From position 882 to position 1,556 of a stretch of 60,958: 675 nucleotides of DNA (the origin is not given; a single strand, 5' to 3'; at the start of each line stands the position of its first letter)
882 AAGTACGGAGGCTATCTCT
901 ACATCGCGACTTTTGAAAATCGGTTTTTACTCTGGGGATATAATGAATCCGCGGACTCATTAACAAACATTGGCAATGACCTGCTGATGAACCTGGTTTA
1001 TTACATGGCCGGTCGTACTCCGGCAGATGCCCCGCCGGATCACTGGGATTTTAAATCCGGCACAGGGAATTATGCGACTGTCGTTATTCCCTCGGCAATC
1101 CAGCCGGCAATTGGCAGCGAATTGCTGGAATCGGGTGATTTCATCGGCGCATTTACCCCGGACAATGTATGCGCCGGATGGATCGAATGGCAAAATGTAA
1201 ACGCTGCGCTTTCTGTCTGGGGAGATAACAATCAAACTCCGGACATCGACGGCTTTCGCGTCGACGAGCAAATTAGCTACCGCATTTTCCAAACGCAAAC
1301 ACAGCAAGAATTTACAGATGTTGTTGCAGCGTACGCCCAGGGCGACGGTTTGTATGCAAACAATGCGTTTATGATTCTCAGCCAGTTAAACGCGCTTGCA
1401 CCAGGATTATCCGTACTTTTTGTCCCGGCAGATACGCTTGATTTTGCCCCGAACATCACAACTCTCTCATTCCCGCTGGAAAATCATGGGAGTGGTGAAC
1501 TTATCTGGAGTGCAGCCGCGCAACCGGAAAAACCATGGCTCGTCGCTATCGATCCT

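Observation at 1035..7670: Undescribed ~110-aa extracellular module with a vicinal Cys-Cys motif (GLCCGW), present six times in two adjacent giant proteins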

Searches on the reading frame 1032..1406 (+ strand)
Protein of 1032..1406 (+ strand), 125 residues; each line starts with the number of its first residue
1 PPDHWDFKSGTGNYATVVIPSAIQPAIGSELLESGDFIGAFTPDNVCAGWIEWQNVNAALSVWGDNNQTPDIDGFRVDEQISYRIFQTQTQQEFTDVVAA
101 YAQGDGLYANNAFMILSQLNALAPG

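Call 7: search_solved_structures(query=A1, max_evalue=10, show_alignments=2)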
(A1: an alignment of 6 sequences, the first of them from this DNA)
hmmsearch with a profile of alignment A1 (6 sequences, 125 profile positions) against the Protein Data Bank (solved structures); distinct sequences matched with E-value up to 10: 4.
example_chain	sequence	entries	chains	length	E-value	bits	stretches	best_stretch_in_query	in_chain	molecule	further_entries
4mzj_A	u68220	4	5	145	0.17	14.7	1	36-89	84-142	Myosin A tail domain interacting protein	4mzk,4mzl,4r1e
2qac_A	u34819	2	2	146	0.17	14.7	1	36-89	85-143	Myosin A tail domain interacting protein MTIP | MYOSIN A TAIL DOMAIN INTERACTING PROTEIN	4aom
6zn3_B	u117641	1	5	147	0.18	14.7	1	36-89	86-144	Myosin A tail domain interacting protein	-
6ycx_D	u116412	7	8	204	0.34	13.8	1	36-89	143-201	Myosin A tail domain interacting protein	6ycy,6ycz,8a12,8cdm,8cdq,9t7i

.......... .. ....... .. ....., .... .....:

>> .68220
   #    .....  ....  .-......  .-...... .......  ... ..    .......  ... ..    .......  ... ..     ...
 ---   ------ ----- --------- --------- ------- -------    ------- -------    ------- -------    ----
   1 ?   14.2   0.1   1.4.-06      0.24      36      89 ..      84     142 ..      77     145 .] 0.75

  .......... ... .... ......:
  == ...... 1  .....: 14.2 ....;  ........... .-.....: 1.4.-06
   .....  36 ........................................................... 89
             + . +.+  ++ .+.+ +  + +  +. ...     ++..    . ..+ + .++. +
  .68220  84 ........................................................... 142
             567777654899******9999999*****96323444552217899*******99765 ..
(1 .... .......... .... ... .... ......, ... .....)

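Call 8: find_homologous_proteins(query=A1, max_evalue=0.001)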
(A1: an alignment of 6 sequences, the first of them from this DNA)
Query A1 (6 sequences) (125 aa, profile of the alignment): 14 proteins with E <= 0.001 among 485 candidates.
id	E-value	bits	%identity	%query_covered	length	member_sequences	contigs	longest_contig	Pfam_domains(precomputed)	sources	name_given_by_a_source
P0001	9.2e-45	169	48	97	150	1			-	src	-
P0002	2.2e-41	158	45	97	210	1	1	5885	-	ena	-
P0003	2.1e-38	149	48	77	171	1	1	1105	-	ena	-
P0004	9.7e-36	140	38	96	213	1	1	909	-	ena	-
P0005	2.1e-32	129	35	94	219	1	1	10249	-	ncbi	-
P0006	2.4e-32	129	38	94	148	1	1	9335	-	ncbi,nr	ncbi:MAG TPA: hypothetical protein PKW14_11190, partial [Bacteroidota bacterium]|nr:hypothetical pro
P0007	1.6e-30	123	42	78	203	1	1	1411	PF18962.8,PF13860.13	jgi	jgi:hypothetical protein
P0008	3.7e-29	119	40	88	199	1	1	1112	-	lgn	-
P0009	1.4e-20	91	33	87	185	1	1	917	-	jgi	jgi:hypothetical protein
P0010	1.9e-18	84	31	91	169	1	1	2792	-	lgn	-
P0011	2.5e-14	71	50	46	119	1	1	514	-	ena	-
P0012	1.3e-11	62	43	45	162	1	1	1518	PF18962.8,PF13860.13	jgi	-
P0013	1.3e-7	49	30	67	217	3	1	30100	PF18962.8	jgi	jgi:hypothetical protein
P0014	1.6e-4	39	24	49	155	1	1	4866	-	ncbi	-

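Call 14: search_protein_representatives(alignment_id=A1)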
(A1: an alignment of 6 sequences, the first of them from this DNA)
Query: 6 sequences, 125 profile positions. Proteins with E-value up to 0.001 (for the whole library): 4763; up to 1e-10: 2394; up to 1e-30: 505. The best 150 are listed.
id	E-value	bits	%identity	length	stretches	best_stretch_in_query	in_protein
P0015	1.7e-225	751.5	-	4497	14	4-122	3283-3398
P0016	8.0e-223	742.8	-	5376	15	5-116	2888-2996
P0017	9.0e-195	652.2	-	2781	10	4-116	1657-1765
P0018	3.1e-190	637.5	-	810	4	2-122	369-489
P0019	9.4e-183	613.3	-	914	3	1-124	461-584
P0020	2.4e-141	479.5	-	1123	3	3-122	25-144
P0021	1.4e-139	473.8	-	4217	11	5-117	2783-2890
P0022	1.2e-133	454.6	-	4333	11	10-116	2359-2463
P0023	7.0e-130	442.5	-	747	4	3-120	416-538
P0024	1.5e-125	428.6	-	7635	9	26-116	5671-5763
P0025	2.8e-120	411.5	-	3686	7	3-117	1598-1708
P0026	5.7e-120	410.5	-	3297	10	27-115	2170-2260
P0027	3.4e-108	372.4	-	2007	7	27-117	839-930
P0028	6.1e-104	358.7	-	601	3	8-119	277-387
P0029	1.7e-103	357.3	-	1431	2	2-122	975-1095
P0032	3.9e-99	343.2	-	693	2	1-124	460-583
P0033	2.1e-97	337.6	-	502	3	4-119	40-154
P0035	2.9e-94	327.4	-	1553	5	5-117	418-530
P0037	5.3e-92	320.1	-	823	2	1-123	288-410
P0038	7.3e-91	316.5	-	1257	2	1-124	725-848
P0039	2.1e-90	314.9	-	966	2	4-122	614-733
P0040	9.5e-90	312.8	-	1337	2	2-124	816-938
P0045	2.0e-88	308.6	-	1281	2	2-124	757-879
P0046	2.8e-87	304.8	-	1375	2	1-124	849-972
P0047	4.9e-87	304.1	-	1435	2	1-123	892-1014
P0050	4.4e-85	297.8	-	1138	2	1-122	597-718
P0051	1.3e-83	293.1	-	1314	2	1-124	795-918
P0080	9.8e-74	261.1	-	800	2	1-123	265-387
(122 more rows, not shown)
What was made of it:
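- Checked: Independent homologues from other organisms match the profile down to E 1e-45 for single-module proteins (call 8) and 1e-225 for multi-copy proteins (call 14), so this is far beyond chance.
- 4,763 representatives at E<=1e-3 and 505 at E<=1e-30, with up to 15 copies per protein (call 14). Multivalent repetition is common in lectins (call 14). Fifteen catalytic copies in one protein is implausible (call 14).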

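Call 20: search_protein_families(library=pfam, proteins=[P0018, P0019, P0020, P0023, P0028, P0029, P0032, P0033, P0037, P0039], max_evalue=0.001)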
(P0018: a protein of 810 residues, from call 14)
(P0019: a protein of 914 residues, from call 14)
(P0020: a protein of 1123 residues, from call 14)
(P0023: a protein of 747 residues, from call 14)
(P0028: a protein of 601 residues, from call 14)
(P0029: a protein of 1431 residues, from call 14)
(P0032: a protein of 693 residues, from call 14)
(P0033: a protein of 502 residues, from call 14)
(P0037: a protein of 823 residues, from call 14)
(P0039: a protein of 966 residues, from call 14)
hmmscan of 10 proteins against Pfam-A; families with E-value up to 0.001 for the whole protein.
P0018 (810 aa): 6 families
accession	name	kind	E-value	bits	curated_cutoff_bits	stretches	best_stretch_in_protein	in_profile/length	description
PF18962.6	Por_Secre_tail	-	4.2e-11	43.4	27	1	732-807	2-74/75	Secretion system C-terminal sorting domain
PF00041.27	fn3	-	4.3e-11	43.3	25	2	508-582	11-82/84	Fibronectin type III domain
PF16656.11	Pur_ac_phosph_N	-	5.8e-06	27.2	30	1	286-362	11-93/93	Purple acid Phosphatase, N-terminal domain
PF25788.1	Ig_Rha78A_N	-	1.5e-05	25.6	27.4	0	511-585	18-101/105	Rha78A-like, N-terminal immunoglobulin domain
PF25059.1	FN3_DSCAM-DSCAML_C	-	3e-05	24.7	39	0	525-578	22-74/89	DSCAM/DSCAML C-terminal Fn3-like domain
PF13860.13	FlgD_ig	-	3.6e-05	24.1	27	1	739-797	9-75/79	FlgD Ig-like domain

P0019 (914 aa): 3 families
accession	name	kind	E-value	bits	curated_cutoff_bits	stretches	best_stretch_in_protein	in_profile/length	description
PF19190.6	BACON_2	-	6.3e-10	39.3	25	1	369-455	4-91/94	Viral BACON domain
PF13860.13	FlgD_ig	-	7.9e-08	32.6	27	1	844-891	22-69/79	FlgD Ig-like domain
PF18962.6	Por_Secre_tail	-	1.4e-05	25.7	27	1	827-895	2-62/75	Secretion system C-terminal sorting domain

P0020 (1123 aa): 13 families
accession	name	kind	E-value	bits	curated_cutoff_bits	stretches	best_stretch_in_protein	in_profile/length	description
PF01344.31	Kelch_1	-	4.6e-44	148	20.1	4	804-851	2-46/46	Kelch motif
PF25210.1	Kelch_FKB95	-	1.9e-36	126.5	70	5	779-846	55-122/268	FKB95, Kelch-repeats domain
PF24681.1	Kelch_KLHDC2_KLHL20_DRC7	-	1.6e-30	106.5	50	1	756-967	4-220/221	KLHDC2/KLHL20/DRC7 Kelch-repeats domain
PF13964.12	Kelch_6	-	1.2e-28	98.5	25.3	4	804-853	2-49/50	Kelch motif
PF07646.21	Kelch_2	-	3.7e-25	87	21.3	2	758-801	9-48/48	Kelch motif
PF24981.1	Beta-prop_ATRN-LZTR1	-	1.2e-22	81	50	1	739-967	28-278/289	Attractin/LZTR1 beta-propeller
PF24996.1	NANM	-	7.3e-21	74.8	45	3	736-826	38-129/350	N-acetylneuraminate epimerase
PF13385.13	Laminin_G_3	-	1.9e-17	64.3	27.6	1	554-725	5-150/151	Concanavalin A-like lectin/glucanases superfamily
PF13418.12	Kelch_4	-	2.3e-17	63.1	21.6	2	905-943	6-43/49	Galactose oxidase, central domain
PF13415.12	Kelch_3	-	2.3e-16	59.9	22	2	760-805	1-41/48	Galactose oxidase, central domain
PF18962.6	Por_Secre_tail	-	1.3e-11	45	27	1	1045-1121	2-75/75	Secretion system C-terminal sorting domain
PF13860.13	FlgD_ig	-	3.2e-07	30.6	27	1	1059-1109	18-74/79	FlgD Ig-like domain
PF00041.27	fn3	-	0.0005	20.7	25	1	292-364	11-80/84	Fibronectin type III domain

P0023 (747 aa): 4 families
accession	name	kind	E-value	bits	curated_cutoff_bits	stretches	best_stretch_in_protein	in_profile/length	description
PF22544.2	HYDIN_VesB_CFA65-like_Ig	-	8.1e-10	39.3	25.5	1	551-639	9-99/100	HYDIN/CFA65/VesB-like, Ig-like domain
PF07610.17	DUF1573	-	8.4e-08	32.6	26.1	1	549-640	5-97/98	Protein of unknown function (DUF1573)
PF15780.11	ASH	-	3.9e-05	24.2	27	1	548-632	10-96/98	Abnormal spindle-like microcephaly-assoc'd, ASPM-SPD-2-Hydin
PF22073.2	Cep192_D4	-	4.8e-05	24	35.5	1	546-641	5-111/112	Cep192 domain 4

P0028 (601 aa): 4 families
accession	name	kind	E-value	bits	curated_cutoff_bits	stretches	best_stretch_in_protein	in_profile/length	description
PF18962.6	Por_Secre_tail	-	1.6e-09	38.3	27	1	523-596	2-72/75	Secretion system C-terminal sorting domain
PF17785.7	PUA_3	-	7.9e-06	26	22.6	0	167-205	20-56/64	PUA-like domain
PF10804.13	DUF2538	-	0.00022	21.5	23.9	0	184-207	120-143/155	Protein of unknown function (DUF2538)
PF13860.13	FlgD_ig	-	0.00027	21.3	27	0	541-588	23-75/79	FlgD Ig-like domain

P0029 (1431 aa): 4 families
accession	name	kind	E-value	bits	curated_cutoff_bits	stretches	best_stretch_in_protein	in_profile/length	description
PF19190.6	BACON_2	-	2.3e-13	50.3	25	2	1102-1191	2-92/94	Viral BACON domain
PF13860.13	FlgD_ig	-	1.9e-11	44.2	27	1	1349-1409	12-73/79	FlgD Ig-like domain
PF18962.6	Por_Secre_tail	-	6.5e-05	23.6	27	1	1341-1412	2-65/75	Secretion system C-terminal sorting domain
PF10342.15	Kre9_KNH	-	0.00025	22.2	24.6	1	274-359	2-90/94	Kre9/KNH-like N-terminal Ig-like domain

P0032 (693 aa): 1 family
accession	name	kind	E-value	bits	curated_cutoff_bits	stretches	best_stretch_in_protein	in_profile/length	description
PF13860.13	FlgD_ig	-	5.6e-08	33.1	27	1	610-667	11-69/79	FlgD Ig-like domain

P0033 (502 aa): 1 family
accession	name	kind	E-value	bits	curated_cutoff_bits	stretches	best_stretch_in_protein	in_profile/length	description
PF18962.6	Por_Secre_tail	-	3.8e-08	33.9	27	1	424-498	2-73/75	Secretion system C-terminal sorting domain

P0037 (823 aa): 4 families
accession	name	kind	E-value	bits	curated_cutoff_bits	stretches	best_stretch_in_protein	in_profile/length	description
PF19190.6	BACON_2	-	2.1e-08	34.4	25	1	193-279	2-89/94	Viral BACON domain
PF13860.13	FlgD_ig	-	7e-06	26.4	27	1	750-811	14-76/79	FlgD Ig-like domain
PF00041.27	fn3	-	1.3e-05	25.8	25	1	9-83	15-83/84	Fibronectin type III domain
PF18962.6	Por_Secre_tail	-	1.4e-05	25.8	27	1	740-816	2-70/75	Secretion system C-terminal sorting domain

P0039 (966 aa): 4 families
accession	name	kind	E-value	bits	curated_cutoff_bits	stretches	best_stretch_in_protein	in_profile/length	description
PF09471.16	Peptidase_M64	-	4.8e-41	141.3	26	2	163-370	4-208/302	IgA Peptidase M64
PF13860.13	FlgD_ig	-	1.7e-06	28.3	27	1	891-951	12-73/79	FlgD Ig-like domain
PF18962.6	Por_Secre_tail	-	4e-06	27.5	27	1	883-963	2-74/75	Secretion system C-terminal sorting domain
PF13585.12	CHU_C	-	8.1e-05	23.1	27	1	899-959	25-79/86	CHU_C Type IX secretion signal domain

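Call 37: find_related_loci(query=A1, collection=genome_contigs, flank=3000)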
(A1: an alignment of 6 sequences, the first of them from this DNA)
Query A1 (125 aa) in genome_contigs; peptide patterns used: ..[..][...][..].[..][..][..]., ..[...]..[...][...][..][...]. (x = any residue, [..] = any of these).
193 stretches matched a pattern; 146 encode a relative of the query (tblastn E <= 1e-3); the best 80 are kept; 80 distinct loci.
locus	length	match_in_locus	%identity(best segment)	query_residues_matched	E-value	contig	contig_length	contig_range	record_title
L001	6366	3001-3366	53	2-123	1e-43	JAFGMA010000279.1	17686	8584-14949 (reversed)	MAG: candidate division KSB1 bacterium isolate Zod_Metabat.436 k87_9663382, whole genome shotgun sequence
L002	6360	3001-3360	49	2-121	2e-39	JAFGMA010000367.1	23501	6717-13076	MAG: candidate division KSB1 bacterium isolate Zod_Metabat.436 k87_12424427, whole genome shotgun sequence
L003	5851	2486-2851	47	2-123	1e-38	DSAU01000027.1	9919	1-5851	MAG TPA_asm: bacterium isolate SpSt-1156 Ga0129302_1003953, whole genome shotgun sequence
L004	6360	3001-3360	48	2-121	3e-38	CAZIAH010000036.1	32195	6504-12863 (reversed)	MAG TPA_asm: uncultured bacterium isolate SRP323688_co1_225 genome assembly, contig: NODE_2459_length_32195_cov_8.598662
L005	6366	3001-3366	48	2-122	8e-38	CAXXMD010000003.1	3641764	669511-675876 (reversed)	MAG: bacterium isolate 34b47f7c-149a-4d63-8646-7cec6dbf5787 genome assembly, contig: contig_3, whole genome shotgun sequ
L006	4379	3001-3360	48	2-121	5e-38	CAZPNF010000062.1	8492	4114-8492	MAG TPA_asm: uncultured bacterium isolate binchicken_co262_332 genome assembly, contig: NODE_9610_length_8492_cov_4.1633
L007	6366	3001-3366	43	2-123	1e-37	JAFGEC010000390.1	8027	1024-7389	MAG: candidate division KSB1 bacterium isolate Zod_Metabat.1209 k87_5988716, whole genome shotgun sequence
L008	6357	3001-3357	45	2-120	8e-38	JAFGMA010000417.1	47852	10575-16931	MAG: candidate division KSB1 bacterium isolate Zod_Metabat.436 k87_13684230, whole genome shotgun sequence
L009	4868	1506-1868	51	4-124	2e-37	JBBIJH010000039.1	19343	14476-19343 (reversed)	MAG: Ignavibacteriales bacterium isolate QH2F170213_bin_158 NODE_3127_length_19343_cov_5.248030, whole genome shotgun se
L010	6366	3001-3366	47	2-123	2e-37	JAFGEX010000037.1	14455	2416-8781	MAG: bacterium isolate Zod_Metabat.1270 k87_1353933, whole genome shotgun sequence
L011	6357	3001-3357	46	2-120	2e-37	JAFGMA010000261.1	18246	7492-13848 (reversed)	MAG: candidate division KSB1 bacterium isolate Zod_Metabat.436 k87_9029569, whole genome shotgun sequence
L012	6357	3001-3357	45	2-120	2e-36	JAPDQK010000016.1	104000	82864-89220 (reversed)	MAG: Candidatus Zhuqueibacter pondensis isolate JZ4_201709_bins_45 JZ-4_201709_bins_45_scaffold_16, whole genome shotgun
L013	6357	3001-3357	43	2-120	3e-36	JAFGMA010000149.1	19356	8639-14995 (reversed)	MAG: candidate division KSB1 bacterium isolate Zod_Metabat.436 k87_5646899, whole genome shotgun sequence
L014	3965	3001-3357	47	2-121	2e-36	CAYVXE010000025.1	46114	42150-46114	MAG TPA_asm: uncultured Calditrichaceae bacterium isolate binchicken_co253_176 genome assembly, contig: NODE_278_length_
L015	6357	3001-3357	44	2-121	3e-35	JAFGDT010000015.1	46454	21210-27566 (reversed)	MAG: bacterium isolate Zod_Metabat.1186 k87_1707898, whole genome shotgun sequence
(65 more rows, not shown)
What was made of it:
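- Tried and rejected: A1 worked (call 37).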

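Call 42: find_encoding_contigs(protein=P0005, flank=5000, max_places=2)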
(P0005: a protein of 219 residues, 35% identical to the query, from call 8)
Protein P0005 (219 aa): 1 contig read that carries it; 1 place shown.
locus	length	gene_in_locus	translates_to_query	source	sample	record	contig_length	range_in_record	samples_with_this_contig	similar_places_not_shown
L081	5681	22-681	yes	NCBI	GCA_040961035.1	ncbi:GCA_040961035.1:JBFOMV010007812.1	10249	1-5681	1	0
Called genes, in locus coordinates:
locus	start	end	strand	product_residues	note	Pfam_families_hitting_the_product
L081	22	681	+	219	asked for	-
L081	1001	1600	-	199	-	-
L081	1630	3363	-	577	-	-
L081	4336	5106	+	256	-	PF01694:Rhomboid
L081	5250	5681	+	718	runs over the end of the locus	PF07694:5TM-5TMR_LYT, PF00989:PAS, PF13426:PAS_9, PF08447:PAS_3, PF00512:HisKA, PF02518:HATPase_c, PF00072:Response_reg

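Call 43: find_encoding_contigs(protein=P0006, flank=5000, max_places=2)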
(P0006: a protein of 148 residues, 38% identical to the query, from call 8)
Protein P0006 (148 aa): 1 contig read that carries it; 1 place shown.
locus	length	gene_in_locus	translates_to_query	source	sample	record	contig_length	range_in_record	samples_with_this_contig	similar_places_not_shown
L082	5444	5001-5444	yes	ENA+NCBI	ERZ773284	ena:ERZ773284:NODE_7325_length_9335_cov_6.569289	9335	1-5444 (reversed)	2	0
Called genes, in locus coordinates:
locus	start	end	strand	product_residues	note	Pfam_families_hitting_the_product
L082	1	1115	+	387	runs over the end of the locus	PF20583:DUF6786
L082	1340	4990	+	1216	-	PF15899:BNR_6 (faint), PF16656:Pur_ac_phosph_N (faint), PF00041:fn3 (faint), PF24489:Ig_J_second (faint), PF25788:Ig_Rha78A_N (faint), PF18962:Por_Secre_tail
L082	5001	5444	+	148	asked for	?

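Call 45: search_protein_families(library=pfam, proteins=[P0015, P0017, P0035], max_evalue=0.001)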
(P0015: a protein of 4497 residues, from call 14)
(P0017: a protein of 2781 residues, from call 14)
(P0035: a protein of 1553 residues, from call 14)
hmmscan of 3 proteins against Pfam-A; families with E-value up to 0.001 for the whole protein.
P0015 (4497 aa): 27 families (the best 25 are shown)
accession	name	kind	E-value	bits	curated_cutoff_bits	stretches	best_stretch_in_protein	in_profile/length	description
PF22544.2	HYDIN_VesB_CFA65-like_Ig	-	9e-233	754.7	25.5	21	931-1028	2-99/100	HYDIN/CFA65/VesB-like, Ig-like domain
PF22073.2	Cep192_D4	-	9.5e-188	612.4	35.5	17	3978-4079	2-111/112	Cep192 domain 4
PF15780.11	ASH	-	6.1e-169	549.5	27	14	932-1016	3-92/98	Abnormal spindle-like microcephaly-assoc'd, ASPM-SPD-2-Hydin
PF07610.17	DUF1573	-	2.8e-137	447.8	26.1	8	485-577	2-92/98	Protein of unknown function (DUF1573)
PF12371.14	TMEM131_like_N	-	5.9e-102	334.5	28.8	4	3076-3154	4-83/84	Transmembrane protein 131-like N-terminal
PF24507.1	Ig_CFAP65_4th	-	1.9e-85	281.8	27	1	848-922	2-74/76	CFAP65, fourth Ig-like domain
PF24798.1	Ig-CFAP74_4th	-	1.8e-55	185.5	28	0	1832-1913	2-82/95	CFAP74 forth Ig-like domain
PF22067.2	Cep192_D3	-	3.8e-39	133.2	27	0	3538-3623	13-97/99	Cep192 domain 3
PF22066.2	Cep192_D8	-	1.1e-36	125.5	33.5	0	4325-4417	9-98/101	Cep192 domain 8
PF13517.12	FG-GAP_3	-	3e-34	117.8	26.9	5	2161-2221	1-61/61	FG-GAP-like repeat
PF24291.1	Ig_CFAP65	-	1.3e-32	112.6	27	0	1321-1367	72-116/121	Cilia- and flagella-associated protein 65-like, Ig-like domain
PF25249.1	Ig_CFAP65_7th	-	2.7e-28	98.6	28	0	983-1024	54-95/120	CFAP65, seventh Ig-like domain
PF22064.2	Cep192_D2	-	2e-17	64.3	27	0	250-284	2-39/154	Cep192 domain 2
PF24770.2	Ig-CFAP74_2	-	2.2e-17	64.6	27.4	0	310-355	137-182/185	CFAP74 second Ig-like domain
PF22060.2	Cep192_D1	-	3.5e-17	62.8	27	0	980-1014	63-97/123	Cep192 domain 1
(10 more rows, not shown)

P0017 (2781 aa): 25 families
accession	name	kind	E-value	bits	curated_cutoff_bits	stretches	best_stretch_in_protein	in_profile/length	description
PF22544.2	HYDIN_VesB_CFA65-like_Ig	-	1.1e-160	523.4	25.5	12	316-411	1-96/100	HYDIN/CFA65/VesB-like, Ig-like domain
PF22073.2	Cep192_D4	-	1.1e-127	419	35.5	13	763-861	4-111/112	Cep192 domain 4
PF15780.11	ASH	-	6.7e-120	392.2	27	10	1450-1532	10-93/98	Abnormal spindle-like microcephaly-assoc'd, ASPM-SPD-2-Hydin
PF07610.17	DUF1573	-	6.2e-86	283.1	26.1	7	214-308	3-96/98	Protein of unknown function (DUF1573)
PF12371.14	TMEM131_like_N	-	1.6e-68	227.3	28.8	1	992-1075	2-82/84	Transmembrane protein 131-like N-terminal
PF24507.1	Ig_CFAP65_4th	-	1.6e-41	141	27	0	1044-1093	29-76/76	CFAP65, fourth Ig-like domain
PF22067.2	Cep192_D3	-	2e-41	140.6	27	1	776-843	14-82/99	Cep192 domain 3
PF24798.1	Ig-CFAP74_4th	-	2.6e-38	130.5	28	0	1556-1636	2-82/95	CFAP74 forth Ig-like domain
PF24291.1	Ig_CFAP65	-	2.6e-33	114.9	27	0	37-86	72-119/121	Cilia- and flagella-associated protein 65-like, Ig-like domain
PF24501.1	Ig_TMEM131L_5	-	1.5e-30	105.2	27.8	0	1141-1169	20-48/66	TMEM131L fifth Ig-like domain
PF25249.1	Ig_CFAP65_7th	-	2.6e-29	101.9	28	0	713-750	58-96/120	CFAP65, seventh Ig-like domain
PF22066.2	Cep192_D8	-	6.6e-28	97.3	33.5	0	1557-1649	10-98/101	Cep192 domain 8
PF25248.1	Ig_CFAP65_8th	-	3.6e-23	82.1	25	0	1553-1585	4-36/128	CFAP65, eight Ig-like domain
PF22064.2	Cep192_D2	-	9.8e-22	78.3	27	0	989-1023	2-39/154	Cep192 domain 2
PF24771.2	Ig_CFAP74_1st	-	1e-19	71.1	29.2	0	665-749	9-93/97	CFAP74 first Ig-like domain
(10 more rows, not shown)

P0035 (1553 aa): 24 families
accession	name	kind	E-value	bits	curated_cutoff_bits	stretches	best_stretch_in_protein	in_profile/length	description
PF22544.2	HYDIN_VesB_CFA65-like_Ig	-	1e-97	321.4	25.5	7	948-1044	3-99/100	HYDIN/CFA65/VesB-like, Ig-like domain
PF07610.17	DUF1573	-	9.6e-72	237.6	26.1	6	600-689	2-90/98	Protein of unknown function (DUF1573)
PF15780.11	ASH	-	1.9e-60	201.6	27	4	953-1033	12-93/98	Abnormal spindle-like microcephaly-assoc'd, ASPM-SPD-2-Hydin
PF22073.2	Cep192_D4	-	1.4e-57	193.2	35.5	4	948-1046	4-111/112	Cep192 domain 4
PF12371.14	TMEM131_like_N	-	3.7e-38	130.1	28.8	1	949-1028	2-82/84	Transmembrane protein 131-like N-terminal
PF24507.1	Ig_CFAP65_4th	-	1.4e-34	118.7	27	2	969-1044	1-74/76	CFAP65, fourth Ig-like domain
PF24798.1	Ig-CFAP74_4th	-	8.2e-33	112.9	28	1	951-1033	2-84/95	CFAP74 forth Ig-like domain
PF25249.1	Ig_CFAP65_7th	-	9.2e-30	103.3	28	0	1001-1041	56-96/120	CFAP65, seventh Ig-like domain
PF22067.2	Cep192_D3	-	4.2e-25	88.2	27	2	1311-1390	19-98/99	Cep192 domain 3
PF25248.1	Ig_CFAP65_8th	-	6.1e-17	62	25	0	948-980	4-36/128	CFAP65, eight Ig-like domain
PF22064.2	Cep192_D2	-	6.1e-14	53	27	0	20-47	12-39/154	Cep192 domain 2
PF22066.2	Cep192_D8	-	3.7e-12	46.8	33.5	0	662-697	66-99/101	Cep192 domain 8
PF21310.3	OCRL-like_ASH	-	4.7e-12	46.5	27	0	708-738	3-33/109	Inositol polyphosphate 5-phosphatase OCRL-like, ASH domain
PF24291.1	Ig_CFAP65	-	1.9e-11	44.3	27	0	996-1045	68-116/121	Cilia- and flagella-associated protein 65-like, Ig-like domain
PF22065.2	Cep192_D7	-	1.2e-10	41.8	27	0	1328-1367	58-96/125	Cep192 domain 7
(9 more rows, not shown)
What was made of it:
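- In giant proteins the module alternates with HYDIN/ASH-type Ig domains (call 45).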
